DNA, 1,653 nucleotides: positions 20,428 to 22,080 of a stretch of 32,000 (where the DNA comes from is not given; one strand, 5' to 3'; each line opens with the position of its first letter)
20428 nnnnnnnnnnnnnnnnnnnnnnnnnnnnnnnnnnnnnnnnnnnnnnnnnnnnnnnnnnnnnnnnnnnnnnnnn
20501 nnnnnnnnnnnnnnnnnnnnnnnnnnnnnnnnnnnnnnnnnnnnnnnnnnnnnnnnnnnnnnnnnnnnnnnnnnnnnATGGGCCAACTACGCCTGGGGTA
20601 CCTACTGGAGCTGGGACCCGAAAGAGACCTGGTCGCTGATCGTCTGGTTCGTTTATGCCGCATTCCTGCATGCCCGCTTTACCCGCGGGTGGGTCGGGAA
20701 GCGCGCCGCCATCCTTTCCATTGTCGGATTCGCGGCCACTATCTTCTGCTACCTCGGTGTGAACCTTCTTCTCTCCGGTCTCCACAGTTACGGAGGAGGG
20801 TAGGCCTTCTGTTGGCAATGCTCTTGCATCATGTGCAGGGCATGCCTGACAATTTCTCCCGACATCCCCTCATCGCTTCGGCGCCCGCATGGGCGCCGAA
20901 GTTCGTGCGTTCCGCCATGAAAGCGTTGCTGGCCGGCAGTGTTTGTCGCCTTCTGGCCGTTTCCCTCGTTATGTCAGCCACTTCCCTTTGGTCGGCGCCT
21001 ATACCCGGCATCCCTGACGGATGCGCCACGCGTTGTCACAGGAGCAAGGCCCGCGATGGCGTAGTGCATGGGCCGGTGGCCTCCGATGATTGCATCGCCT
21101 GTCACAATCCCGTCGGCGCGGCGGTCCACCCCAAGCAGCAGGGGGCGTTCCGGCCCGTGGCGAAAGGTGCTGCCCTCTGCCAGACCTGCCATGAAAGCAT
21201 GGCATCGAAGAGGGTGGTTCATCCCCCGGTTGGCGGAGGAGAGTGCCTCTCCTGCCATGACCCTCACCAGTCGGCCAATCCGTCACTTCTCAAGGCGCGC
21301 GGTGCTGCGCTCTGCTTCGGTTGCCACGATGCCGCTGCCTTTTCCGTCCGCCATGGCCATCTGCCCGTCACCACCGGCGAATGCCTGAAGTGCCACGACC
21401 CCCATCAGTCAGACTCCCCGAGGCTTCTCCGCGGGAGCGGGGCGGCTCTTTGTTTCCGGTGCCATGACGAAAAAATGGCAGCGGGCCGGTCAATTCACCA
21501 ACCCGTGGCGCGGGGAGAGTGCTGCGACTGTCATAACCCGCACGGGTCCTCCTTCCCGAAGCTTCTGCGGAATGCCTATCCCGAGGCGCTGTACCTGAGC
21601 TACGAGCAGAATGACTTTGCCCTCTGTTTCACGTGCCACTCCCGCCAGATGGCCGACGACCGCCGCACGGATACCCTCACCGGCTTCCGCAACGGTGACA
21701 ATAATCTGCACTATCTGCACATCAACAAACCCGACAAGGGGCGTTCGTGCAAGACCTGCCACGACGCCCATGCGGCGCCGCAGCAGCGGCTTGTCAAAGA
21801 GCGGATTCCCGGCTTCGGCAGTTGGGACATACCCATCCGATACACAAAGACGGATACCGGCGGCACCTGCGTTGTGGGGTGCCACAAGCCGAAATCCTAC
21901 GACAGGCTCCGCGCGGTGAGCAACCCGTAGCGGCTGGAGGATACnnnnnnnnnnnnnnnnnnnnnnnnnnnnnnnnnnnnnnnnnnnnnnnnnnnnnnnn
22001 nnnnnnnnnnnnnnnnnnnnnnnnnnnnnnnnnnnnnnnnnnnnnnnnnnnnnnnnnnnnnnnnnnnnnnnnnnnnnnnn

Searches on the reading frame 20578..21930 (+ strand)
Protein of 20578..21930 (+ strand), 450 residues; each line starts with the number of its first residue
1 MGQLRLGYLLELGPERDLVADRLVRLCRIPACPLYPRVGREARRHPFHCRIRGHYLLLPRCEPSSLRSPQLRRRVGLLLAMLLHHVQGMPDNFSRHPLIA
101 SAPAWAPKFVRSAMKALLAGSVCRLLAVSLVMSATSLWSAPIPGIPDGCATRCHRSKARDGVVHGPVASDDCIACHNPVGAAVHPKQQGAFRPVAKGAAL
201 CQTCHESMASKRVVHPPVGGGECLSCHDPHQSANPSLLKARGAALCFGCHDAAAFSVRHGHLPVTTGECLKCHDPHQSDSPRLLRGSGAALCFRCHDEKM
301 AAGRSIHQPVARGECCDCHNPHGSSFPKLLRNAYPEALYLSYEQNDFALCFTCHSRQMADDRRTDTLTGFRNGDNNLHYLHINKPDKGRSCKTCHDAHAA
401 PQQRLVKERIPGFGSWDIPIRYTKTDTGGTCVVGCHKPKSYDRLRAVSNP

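Call 3: search_protein_families(library=pfam, proteins=[window:20578-21930:+], max_evalue=0.1)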
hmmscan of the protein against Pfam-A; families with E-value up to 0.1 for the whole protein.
window:20578-21930:+ (450 aa): 7 families
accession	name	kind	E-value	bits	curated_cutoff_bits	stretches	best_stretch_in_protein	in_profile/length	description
PF09699.15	Paired_CXXCH_1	-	3.1e-61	203.2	20.6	5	215-253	1-39/41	Doubled CXXCH motif (Paired_CXXCH_1)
PF14522.11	Cytochrome_C7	-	2.3e-08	34.2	24.8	1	170-227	14-66/67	Cytochrome c7 and related cytochrome c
PF22113.1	Mtrc-MtrF_II-IV_dom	-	4.3e-07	30.1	30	1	244-399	7-167/176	Outer membrane cytochrome MtrC/MtrF-like, domains II/IV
PF14537.11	Cytochrom_c3_2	-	7.1e-07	30.1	25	1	200-297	8-79/79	Cytochrome c3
PF02085.21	Cytochrom_CIII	-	0.0025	18.6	22.9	0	261-322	25-85/101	Class III cytochrome C family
PF14459.11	Prok-E2_C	-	0.023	15.4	25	0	214-250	85-121/129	Prokaryotic E2 family C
PF24734.1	DUF7685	-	0.046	14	27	1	269-301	2-37/43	Domain of unknown function (DUF7685)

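Call 4: search_protein_families(library=ncbifam, proteins=[window:20578-21930:+], max_evalue=0.1)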
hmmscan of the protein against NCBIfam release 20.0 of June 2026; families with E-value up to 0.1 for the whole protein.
window:20578-21930:+ (450 aa): 3 families
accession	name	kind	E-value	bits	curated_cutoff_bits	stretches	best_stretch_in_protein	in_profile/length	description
TIGR01905.1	paired_CXXCH_1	subfamily_domain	2.4e-53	177.7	25.2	5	215-254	1-40/41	doubled CXXCH domain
TIGR03508.1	decahem_SO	subfamily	9.9e-37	126.8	192.2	3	223-361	97-226/258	DmsE family decaheme c-type cytochrome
NF041028.1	decahem_GSU2203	exception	2.2e-23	82.9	325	2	195-335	98-245/317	GSU2203 family decaheme c-type cytochrome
